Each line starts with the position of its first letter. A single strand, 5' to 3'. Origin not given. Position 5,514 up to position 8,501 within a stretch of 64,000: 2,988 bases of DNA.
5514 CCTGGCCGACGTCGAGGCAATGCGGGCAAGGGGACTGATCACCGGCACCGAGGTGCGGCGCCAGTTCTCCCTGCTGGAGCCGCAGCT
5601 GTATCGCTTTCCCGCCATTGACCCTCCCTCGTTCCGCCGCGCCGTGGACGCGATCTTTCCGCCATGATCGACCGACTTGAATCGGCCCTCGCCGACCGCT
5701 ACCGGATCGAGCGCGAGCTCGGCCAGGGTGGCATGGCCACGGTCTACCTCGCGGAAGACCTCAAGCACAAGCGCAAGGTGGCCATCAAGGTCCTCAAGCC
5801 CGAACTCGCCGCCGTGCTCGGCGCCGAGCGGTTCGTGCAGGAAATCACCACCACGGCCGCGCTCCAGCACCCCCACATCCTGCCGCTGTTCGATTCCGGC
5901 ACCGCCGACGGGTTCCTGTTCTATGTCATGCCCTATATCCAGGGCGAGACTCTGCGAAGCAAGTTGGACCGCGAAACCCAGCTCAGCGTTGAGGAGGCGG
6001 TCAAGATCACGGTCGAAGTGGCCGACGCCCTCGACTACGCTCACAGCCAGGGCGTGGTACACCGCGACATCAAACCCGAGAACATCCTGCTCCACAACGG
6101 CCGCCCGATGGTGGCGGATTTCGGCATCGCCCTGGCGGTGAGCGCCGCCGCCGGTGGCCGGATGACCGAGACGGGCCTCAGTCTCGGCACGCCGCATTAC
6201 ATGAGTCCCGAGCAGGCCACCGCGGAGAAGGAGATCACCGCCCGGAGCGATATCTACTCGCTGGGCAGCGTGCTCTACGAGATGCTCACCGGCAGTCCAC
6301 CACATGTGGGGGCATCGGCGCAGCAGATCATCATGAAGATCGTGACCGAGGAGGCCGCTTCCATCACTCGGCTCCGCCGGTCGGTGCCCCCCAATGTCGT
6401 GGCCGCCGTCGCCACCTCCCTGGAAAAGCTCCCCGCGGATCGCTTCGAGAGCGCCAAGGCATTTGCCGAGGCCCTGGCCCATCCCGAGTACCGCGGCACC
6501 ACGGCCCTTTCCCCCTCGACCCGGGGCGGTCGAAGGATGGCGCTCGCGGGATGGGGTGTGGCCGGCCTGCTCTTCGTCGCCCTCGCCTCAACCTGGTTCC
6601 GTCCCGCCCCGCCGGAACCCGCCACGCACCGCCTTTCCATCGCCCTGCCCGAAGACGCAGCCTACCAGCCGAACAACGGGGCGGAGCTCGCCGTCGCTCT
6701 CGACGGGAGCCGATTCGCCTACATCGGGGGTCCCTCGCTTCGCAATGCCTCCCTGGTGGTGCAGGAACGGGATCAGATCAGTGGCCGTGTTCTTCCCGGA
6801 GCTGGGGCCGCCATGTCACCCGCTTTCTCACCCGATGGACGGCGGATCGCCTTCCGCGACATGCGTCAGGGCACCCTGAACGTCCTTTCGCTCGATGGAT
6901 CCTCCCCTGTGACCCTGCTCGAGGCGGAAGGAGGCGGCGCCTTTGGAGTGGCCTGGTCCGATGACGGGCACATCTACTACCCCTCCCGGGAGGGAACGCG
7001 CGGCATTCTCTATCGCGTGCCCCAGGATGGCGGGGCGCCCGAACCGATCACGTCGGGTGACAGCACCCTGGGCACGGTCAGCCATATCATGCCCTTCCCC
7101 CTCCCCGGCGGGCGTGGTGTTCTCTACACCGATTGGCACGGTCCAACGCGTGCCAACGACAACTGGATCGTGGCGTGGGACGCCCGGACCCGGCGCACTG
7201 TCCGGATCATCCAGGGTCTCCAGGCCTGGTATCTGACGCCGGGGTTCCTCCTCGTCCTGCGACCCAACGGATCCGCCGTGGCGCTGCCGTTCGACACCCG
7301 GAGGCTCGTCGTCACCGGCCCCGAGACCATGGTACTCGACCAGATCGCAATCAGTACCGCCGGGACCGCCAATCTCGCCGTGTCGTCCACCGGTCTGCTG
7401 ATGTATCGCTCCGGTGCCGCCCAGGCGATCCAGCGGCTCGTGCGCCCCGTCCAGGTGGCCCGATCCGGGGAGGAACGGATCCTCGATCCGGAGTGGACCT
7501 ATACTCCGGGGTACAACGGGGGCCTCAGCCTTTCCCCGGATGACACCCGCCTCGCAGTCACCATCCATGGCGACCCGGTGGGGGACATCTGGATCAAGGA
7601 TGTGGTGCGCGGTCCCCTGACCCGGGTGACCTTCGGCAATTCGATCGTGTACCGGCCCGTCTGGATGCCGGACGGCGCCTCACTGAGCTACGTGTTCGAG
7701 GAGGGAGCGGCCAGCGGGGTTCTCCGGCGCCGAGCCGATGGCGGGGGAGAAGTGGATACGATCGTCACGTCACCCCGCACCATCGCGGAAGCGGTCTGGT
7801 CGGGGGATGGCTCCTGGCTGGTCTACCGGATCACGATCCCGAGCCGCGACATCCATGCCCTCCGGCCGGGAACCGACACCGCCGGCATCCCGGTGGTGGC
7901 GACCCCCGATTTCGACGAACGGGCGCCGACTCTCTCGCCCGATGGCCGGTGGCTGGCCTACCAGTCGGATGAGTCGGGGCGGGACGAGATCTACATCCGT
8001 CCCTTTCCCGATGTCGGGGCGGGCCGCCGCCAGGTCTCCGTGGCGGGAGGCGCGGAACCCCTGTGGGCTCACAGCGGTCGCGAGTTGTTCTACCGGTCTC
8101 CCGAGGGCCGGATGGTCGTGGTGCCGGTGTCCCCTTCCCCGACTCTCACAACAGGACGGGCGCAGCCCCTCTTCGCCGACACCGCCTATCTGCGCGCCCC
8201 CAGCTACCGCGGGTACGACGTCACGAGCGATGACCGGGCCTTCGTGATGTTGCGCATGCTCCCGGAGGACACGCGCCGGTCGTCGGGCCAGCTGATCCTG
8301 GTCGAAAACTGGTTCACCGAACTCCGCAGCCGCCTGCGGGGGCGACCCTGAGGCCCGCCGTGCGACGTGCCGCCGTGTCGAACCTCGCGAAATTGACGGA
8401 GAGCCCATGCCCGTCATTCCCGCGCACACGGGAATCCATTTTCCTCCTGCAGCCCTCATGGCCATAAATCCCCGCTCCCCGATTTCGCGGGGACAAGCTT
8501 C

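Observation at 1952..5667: Cassette-like array: TA modules alternate with 5' stubs of a Ser/Thr kinase gene family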

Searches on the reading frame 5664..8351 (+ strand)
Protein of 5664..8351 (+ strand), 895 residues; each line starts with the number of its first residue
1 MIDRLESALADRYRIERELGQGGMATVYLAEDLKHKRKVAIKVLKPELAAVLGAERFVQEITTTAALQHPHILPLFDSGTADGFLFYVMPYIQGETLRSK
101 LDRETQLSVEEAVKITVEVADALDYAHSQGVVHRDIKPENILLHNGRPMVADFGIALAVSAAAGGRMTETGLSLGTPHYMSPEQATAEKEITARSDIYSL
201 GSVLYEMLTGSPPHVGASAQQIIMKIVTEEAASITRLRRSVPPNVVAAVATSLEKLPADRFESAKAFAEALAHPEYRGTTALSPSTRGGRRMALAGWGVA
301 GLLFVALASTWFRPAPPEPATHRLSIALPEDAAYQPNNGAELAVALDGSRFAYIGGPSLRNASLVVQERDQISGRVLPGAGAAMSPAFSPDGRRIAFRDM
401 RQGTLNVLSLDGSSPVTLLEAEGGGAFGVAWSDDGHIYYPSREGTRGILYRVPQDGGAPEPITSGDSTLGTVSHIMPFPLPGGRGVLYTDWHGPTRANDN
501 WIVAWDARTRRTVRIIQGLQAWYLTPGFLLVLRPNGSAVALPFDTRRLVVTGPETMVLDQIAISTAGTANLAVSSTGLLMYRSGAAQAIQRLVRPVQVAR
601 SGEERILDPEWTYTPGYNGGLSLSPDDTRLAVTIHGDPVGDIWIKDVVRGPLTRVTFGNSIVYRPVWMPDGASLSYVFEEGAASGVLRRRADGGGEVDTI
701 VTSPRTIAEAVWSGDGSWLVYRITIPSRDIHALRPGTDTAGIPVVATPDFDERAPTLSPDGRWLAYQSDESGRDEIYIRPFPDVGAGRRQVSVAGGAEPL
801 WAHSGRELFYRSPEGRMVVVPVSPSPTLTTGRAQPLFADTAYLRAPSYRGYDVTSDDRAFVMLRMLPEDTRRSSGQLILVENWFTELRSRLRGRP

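Call 10: find_encoding_contigs(protein=window:5664-8351:+, flank=10000, max_places=10)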
Protein window:5664-8351:+ (895 aa): no gene with exactly this product is on record in the collection.

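Call 11: find_homologous_proteins(query=window:5664-8351:+, max_evalue=1e-50)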
Query window:5664-8351:+ (895 aa): 8000 proteins with E <= 1e-50 among 8000 candidates; the best 120 are listed.
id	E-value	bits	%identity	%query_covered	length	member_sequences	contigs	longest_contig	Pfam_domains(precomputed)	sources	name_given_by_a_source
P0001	0.0e+0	1870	93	100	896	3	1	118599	PF07714.24,PF00069.32,PF26549.1,PF26550.2,PF07676.19,PF01636.30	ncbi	-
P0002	0.0e+0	1797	88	100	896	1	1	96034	PF07714.24,PF00069.32,PF26549.1,PF26550.2,PF07676.19,PF01636.30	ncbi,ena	-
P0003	0.0e+0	1438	70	99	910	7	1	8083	PF07714.24,PF00069.32,PF26549.1,PF26550.2,PF02897.22,PF07676.19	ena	-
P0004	0.0e+0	1428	70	100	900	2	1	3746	PF07714.24,PF00069.32,PF26549.1,PF26550.2,PF07676.19,PF01636.30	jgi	-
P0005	0.0e+0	1428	71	99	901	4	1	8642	PF07714.24,PF00069.32,PF26549.1,PF26550.2,PF07676.19,PF01636.30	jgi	jgi:eukaryotic-like serine/threonine-protein kinase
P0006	0.0e+0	1426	70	100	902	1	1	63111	PF07714.24,PF00069.32,PF26549.1,PF26550.2,PF07676.19,PF01636.30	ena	-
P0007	0.0e+0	1425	70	99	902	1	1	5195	PF07714.24,PF00069.32,PF26549.1,PF26550.2,PF02897.22,PF07676.19,PF01636.30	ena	-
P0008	0.0e+0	1421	70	99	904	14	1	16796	PF07714.24,PF00069.32,PF26549.1,PF26550.2,PF02897.22,PF07676.19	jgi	jgi:Tol biopolymer transport system component/tRNA A-37 threonylcarbamoyl transferase component Bud3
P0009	0.0e+0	1421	71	99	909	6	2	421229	PF07714.24,PF00069.32,PF26549.1,PF26550.2,PF07676.19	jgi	jgi:Tol biopolymer transport system component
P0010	0.0e+0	1419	71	99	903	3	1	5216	PF07714.24,PF00069.32,PF26549.1,PF26550.2,PF07676.19,PF01636.30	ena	-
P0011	0.0e+0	1415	70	99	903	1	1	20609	PF07714.24,PF00069.32,PF26549.1,PF26550.2,PF07676.19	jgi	jgi:eukaryotic-like serine/threonine-protein kinase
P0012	0.0e+0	1414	70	99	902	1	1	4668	PF07714.24,PF00069.32,PF26549.1,PF26550.2,PF07676.19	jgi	-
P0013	0.0e+0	1413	69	99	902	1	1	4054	PF07714.24,PF00069.32,PF26549.1,PF26550.2,PF07676.19,PF01636.30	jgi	jgi:serine/threonine-protein kinase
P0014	0.0e+0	1412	71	99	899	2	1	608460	PF07714.24,PF00069.32,PF26549.1,PF26550.2,PF02897.22,PF07676.19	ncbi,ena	-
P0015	0.0e+0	1410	70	99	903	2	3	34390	PF07714.24,PF00069.32,PF26549.1,PF26550.2,PF02897.22,PF07676.19,PF01636.30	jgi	-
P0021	0.0e+0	1389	69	99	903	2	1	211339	PF07714.24,PF00069.32,PF26549.1,PF26550.2,PF02897.22,PF07676.19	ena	-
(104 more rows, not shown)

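Call 12: find_encoding_contigs(protein=P0001, flank=10000, max_places=4)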
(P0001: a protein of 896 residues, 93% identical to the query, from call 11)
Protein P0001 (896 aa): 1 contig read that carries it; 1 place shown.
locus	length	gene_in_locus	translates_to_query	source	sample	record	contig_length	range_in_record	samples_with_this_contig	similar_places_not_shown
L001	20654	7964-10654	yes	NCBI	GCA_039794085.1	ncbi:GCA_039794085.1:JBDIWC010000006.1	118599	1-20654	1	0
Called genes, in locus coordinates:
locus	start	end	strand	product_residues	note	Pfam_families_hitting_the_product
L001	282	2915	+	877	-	PF00069:Pkinase, PF01636:APH (faint), PF07714:PK_Tyr_Ser-Thr, PF26549:Tricorn_N, PF26550:Tricorn_2nd (weak), PF07676:PD40, PF26549:Tricorn_N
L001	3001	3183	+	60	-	-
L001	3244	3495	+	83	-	-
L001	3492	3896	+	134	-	PF01850:PIN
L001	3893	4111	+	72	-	-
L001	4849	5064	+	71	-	-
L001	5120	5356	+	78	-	-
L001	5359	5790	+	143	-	PF01850:PIN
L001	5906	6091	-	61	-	-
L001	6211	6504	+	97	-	PF02604:PhdYeFM_antitox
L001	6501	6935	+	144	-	PF01850:PIN (weak)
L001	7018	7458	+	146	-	-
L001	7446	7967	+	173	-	PF19502:DUF6036 (weak)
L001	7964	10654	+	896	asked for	PF00069:Pkinase, PF01636:APH (faint), PF07714:PK_Tyr_Ser-Thr, PF26550:Tricorn_2nd (faint), PF26549:Tricorn_N, PF07676:PD40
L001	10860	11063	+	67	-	-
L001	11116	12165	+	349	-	PF00793:DAHP_synth_1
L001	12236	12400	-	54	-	-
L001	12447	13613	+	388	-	PF00144:Beta-lactamase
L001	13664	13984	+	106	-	-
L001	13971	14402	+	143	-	PF01850:PIN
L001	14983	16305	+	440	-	PF00155:Aminotran_1_2, PF00266:Aminotran_5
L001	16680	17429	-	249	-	-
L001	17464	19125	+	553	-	PF03571:Peptidase_M49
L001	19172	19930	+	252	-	PF01925:TauE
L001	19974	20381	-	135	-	PF13470:PIN_3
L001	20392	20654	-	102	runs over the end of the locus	-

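Call 13: find_encoding_contigs(protein=P0002, flank=10000, max_places=4)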
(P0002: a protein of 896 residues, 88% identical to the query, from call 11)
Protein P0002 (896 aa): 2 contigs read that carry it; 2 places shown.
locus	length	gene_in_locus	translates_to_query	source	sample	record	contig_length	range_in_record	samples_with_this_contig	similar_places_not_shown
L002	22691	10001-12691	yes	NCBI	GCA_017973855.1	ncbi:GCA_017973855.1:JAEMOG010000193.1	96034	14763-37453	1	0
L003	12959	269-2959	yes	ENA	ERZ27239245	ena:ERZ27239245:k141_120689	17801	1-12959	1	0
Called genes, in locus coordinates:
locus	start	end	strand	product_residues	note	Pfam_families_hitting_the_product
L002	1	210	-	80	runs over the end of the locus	-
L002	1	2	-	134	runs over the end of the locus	-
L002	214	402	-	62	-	-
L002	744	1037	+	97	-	PF02604:PhdYeFM_antitox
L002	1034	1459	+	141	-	PF01850:PIN (weak)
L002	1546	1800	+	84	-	-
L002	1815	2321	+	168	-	PF01381:HTH_3, PF12844:HTH_19 (weak), PF13560:HTH_31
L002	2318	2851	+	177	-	PF19502:DUF6036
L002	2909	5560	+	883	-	PF00069:Pkinase, PF01636:APH (faint), PF07714:PK_Tyr_Ser-Thr, PF26550:Tricorn_2nd (weak), PF07676:PD40, PF26549:Tricorn_N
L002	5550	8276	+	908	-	PF00069:Pkinase, PF07714:PK_Tyr_Ser-Thr, PF26550:Tricorn_2nd (faint), PF07676:PD40, PF26549:Tricorn_N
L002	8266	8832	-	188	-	-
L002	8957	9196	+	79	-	-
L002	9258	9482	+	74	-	-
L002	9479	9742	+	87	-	-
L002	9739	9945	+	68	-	-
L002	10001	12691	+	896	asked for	PF00069:Pkinase, PF01636:APH (faint), PF07714:PK_Tyr_Ser-Thr, PF26550:Tricorn_2nd (faint), PF26549:Tricorn_N (weak), PF07676:PD40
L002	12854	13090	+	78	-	-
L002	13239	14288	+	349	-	PF00793:DAHP_synth_1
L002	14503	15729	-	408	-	PF21783:YNCE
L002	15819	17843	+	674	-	PF02368:Big_2 (weak), PF08309:LVIVD (faint)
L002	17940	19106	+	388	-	PF00144:Beta-lactamase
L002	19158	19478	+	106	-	-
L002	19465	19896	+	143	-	PF01850:PIN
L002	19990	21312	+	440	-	PF00155:Aminotran_1_2, PF00266:Aminotran_5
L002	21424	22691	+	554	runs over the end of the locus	PF03571:Peptidase_M49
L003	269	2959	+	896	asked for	PF00069:Pkinase, PF01636:APH (faint), PF07714:PK_Tyr_Ser-Thr, PF26550:Tricorn_2nd (faint), PF26549:Tricorn_N (weak), PF07676:PD40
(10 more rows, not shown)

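Call 23: find_encoding_contigs(protein=P0014, flank=10000, max_places=2)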
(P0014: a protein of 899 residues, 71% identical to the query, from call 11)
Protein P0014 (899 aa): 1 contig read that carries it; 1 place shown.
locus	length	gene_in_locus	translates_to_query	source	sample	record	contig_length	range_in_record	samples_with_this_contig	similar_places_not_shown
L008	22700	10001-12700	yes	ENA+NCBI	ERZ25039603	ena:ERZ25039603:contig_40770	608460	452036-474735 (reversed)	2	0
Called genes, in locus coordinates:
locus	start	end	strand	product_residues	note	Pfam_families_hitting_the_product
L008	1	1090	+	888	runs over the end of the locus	PF00069:Pkinase, PF01636:APH (faint), PF03109:ABC1 (faint), PF07714:PK_Tyr_Ser-Thr, PF26549:Tricorn_N (faint)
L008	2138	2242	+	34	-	-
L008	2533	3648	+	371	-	PF00487:FA_desaturase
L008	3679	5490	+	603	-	PF17899:Peptidase_M61_N, PF05299:Peptidase_M61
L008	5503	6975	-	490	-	PF05195:AMP_N, PF00557:Peptidase_M24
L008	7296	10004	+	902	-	PF00069:Pkinase, PF07714:PK_Tyr_Ser-Thr, PF26550:Tricorn_2nd (faint), PF26549:Tricorn_N (weak), PF07676:PD40 (weak)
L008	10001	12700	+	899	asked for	PF00069:Pkinase, PF07714:PK_Tyr_Ser-Thr, PF02897:Peptidase_S9_N (faint), PF26549:Tricorn_N (faint), PF26550:Tricorn_2nd, PF07676:PD40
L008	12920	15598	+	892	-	PF00069:Pkinase, PF03109:ABC1 (faint), PF07714:PK_Tyr_Ser-Thr, PF07676:PD40 (faint), PF26549:Tricorn_N (weak), PF26550:Tricorn_2nd (faint), PF26549:Tricorn_N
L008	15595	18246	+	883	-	PF00069:Pkinase, PF01636:APH (faint), PF07714:PK_Tyr_Ser-Thr, PF26550:Tricorn_2nd (faint), PF26549:Tricorn_N, PF07676:PD40, PF26549:Tricorn_N (weak)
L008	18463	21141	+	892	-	PF00069:Pkinase, PF07714:PK_Tyr_Ser-Thr, PF26550:Tricorn_2nd (faint), PF26549:Tricorn_N, PF07676:PD40 (weak)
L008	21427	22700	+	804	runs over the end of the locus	PF00069:Pkinase, PF07714:PK_Tyr_Ser-Thr, PF26550:Tricorn_2nd (faint), PF02897:Peptidase_S9_N (faint), PF26549:Tricorn_N, PF07676:PD40 (weak), PF26549:Tricorn_N (weak)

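Call 24: find_encoding_contigs(protein=P0009, flank=10000, max_places=2)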
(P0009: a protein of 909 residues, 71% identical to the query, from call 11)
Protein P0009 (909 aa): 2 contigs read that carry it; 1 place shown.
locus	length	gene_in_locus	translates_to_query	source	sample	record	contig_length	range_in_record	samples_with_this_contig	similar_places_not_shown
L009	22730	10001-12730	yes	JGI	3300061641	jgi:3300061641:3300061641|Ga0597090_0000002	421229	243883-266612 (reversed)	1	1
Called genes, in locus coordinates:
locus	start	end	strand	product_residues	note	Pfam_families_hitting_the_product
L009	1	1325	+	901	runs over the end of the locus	PF00069:Pkinase, PF07714:PK_Tyr_Ser-Thr, PF26549:Tricorn_N (faint), PF26550:Tricorn_2nd (faint), PF07676:PD40 (weak)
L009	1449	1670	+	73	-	-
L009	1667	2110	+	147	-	-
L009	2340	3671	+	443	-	PF00324:AA_permease, PF03845:Spore_permease, PF13520:AA_permease_2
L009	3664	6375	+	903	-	PF00069:Pkinase, PF07714:PK_Tyr_Ser-Thr, PF26550:Tricorn_2nd (faint), PF26549:Tricorn_N (weak), PF07676:PD40 (weak), PF26549:Tricorn_N (weak)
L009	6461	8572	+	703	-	PF07732:Cu-oxidase_3, PF00394:Cu-oxidase (faint), PF07731:Cu-oxidase_2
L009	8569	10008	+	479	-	PF01979:Amidohydro_1, PF07969:Amidohydro_3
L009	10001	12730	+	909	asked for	PF00069:Pkinase, PF07714:PK_Tyr_Ser-Thr, PF26549:Tricorn_N (faint), PF26550:Tricorn_2nd, PF07676:PD40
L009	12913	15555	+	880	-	PF00069:Pkinase, PF07714:PK_Tyr_Ser-Thr, PF07676:PD40 (faint), PF26550:Tricorn_2nd (faint), PF26549:Tricorn_N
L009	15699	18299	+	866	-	PF00069:Pkinase, PF01636:APH (faint), PF03109:ABC1 (faint), PF07714:PK_Tyr_Ser-Thr, PF26549:Tricorn_N (faint), PF26550:Tricorn_2nd (faint), PF07676:PD40 (weak)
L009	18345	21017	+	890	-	PF00069:Pkinase, PF03109:ABC1 (faint), PF07714:PK_Tyr_Ser-Thr, PF26549:Tricorn_N, PF26550:Tricorn_2nd, PF07676:PD40, PF26549:Tricorn_N (weak)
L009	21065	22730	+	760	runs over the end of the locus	PF00930:DPPIV_N, PF26549:Tricorn_N (faint), PF00326:Peptidase_S9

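Call 25: find_encoding_contigs(protein=P0021, flank=10000, max_places=2)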
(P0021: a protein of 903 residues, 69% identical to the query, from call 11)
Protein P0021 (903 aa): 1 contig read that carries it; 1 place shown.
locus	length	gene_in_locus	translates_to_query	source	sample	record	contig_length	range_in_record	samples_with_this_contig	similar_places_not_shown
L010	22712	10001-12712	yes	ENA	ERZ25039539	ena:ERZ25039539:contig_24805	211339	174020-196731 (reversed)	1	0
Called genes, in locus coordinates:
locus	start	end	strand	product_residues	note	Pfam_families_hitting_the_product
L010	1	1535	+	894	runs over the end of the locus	PF00069:Pkinase, PF01636:APH (faint), PF07714:PK_Tyr_Ser-Thr, PF26550:Tricorn_2nd (faint), PF26549:Tricorn_N, PF07676:PD40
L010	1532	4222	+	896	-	PF00069:Pkinase, PF07714:PK_Tyr_Ser-Thr, PF07676:PD40 (faint), PF26549:Tricorn_N (faint)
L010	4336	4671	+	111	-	PF20159:YidB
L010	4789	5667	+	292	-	PF13672:PP2C_2, PF00481:PP2C (weak)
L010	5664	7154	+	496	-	PF05708:Peptidase_C92 (weak)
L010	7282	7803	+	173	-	PF00069:Pkinase, PF07714:PK_Tyr_Ser-Thr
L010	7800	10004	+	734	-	PF00069:Pkinase, PF07714:PK_Tyr_Ser-Thr (weak), PF26550:Tricorn_2nd (faint), PF26549:Tricorn_N (weak), PF07676:PD40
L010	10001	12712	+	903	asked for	PF00069:Pkinase, PF07714:PK_Tyr_Ser-Thr, PF26549:Tricorn_N (faint), PF02897:Peptidase_S9_N (faint), PF26550:Tricorn_2nd, PF07676:PD40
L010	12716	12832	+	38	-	-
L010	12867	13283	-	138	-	PF01797:Y1_Tnp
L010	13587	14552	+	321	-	PF00291:PALP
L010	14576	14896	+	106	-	-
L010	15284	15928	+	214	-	PF00930:DPPIV_N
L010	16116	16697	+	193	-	PF00326:Peptidase_S9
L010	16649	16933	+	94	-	-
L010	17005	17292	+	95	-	-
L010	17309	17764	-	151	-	PF07690:MFS_1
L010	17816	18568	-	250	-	PF00083:Sugar_tr, PF07690:MFS_1, PF12832:MFS_1_like (faint), PF13347:MFS_2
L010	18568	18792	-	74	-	-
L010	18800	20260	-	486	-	-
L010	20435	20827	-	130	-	-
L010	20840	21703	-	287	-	-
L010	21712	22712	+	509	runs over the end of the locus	PF00474:SSF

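Call 31: search_protein_families(library=pfam, proteins=[L001:3001-3183:+, L001:3244-3495:+, L001:5120-5356:+, L001:5906-6091:-, L001:7018-7458:+, L002:9258-9482:+, L002:9479-9742:+, L002:9739-9945:+, L009:1449-1670:+, L009:1667-2110:+], max_evalue=0.1)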
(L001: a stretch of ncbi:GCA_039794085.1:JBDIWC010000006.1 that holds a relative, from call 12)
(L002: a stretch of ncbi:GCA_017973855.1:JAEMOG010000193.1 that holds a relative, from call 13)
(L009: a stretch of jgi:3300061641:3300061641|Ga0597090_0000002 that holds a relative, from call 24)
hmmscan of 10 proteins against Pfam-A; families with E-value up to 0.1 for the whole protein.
L001:3001-3183:+ (60 aa): 0 families

L001:3244-3495:+ (83 aa): 4 families
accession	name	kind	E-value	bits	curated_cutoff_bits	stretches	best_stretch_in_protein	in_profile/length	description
PF20605.4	Antitox_RHH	-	0.00014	22.4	27.2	1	11-37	11-37/50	Antitoxin-like ribbon-helix-helix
PF01402.27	RHH_1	-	0.00083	19.7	20.5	1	13-37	8-32/39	Ribbon-helix-helix protein, copG family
PF22513.2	FitA-like_RHH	-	0.0013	19.1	27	1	12-36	9-33/39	Antitoxin FitA-like, ribbon-helix-helix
PF05534.18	HicB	-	0.036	14.4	21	1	12-37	25-50/51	HicB family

L001:5120-5356:+ (78 aa): 5 families
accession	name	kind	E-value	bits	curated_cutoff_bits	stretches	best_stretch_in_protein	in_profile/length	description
PF19891.5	DUF6364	-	0.00037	21.4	27.3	1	6-52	4-44/70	Family of unknown function (DUF6364)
PF22513.2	FitA-like_RHH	-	0.00047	20.5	27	1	11-40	8-37/39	Antitoxin FitA-like, ribbon-helix-helix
PF07878.17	RHH_5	-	0.0013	18.9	26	1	9-43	6-40/43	CopG-like RHH_1 or ribbon-helix-helix domain, RHH_5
PF20605.4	Antitox_RHH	-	0.0021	18.6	27.2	1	15-38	15-38/50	Antitoxin-like ribbon-helix-helix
PF01402.27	RHH_1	-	0.0099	16.2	20.5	1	8-43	3-38/39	Ribbon-helix-helix protein, copG family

L001:5906-6091:- (61 aa): 0 families

L001:7018-7458:+ (146 aa): 0 families

L002:9258-9482:+ (74 aa): 0 families

L002:9479-9742:+ (87 aa): 0 families

L002:9739-9945:+ (68 aa): 0 families

L009:1449-1670:+ (73 aa): 0 families

L009:1667-2110:+ (147 aa): 0 families
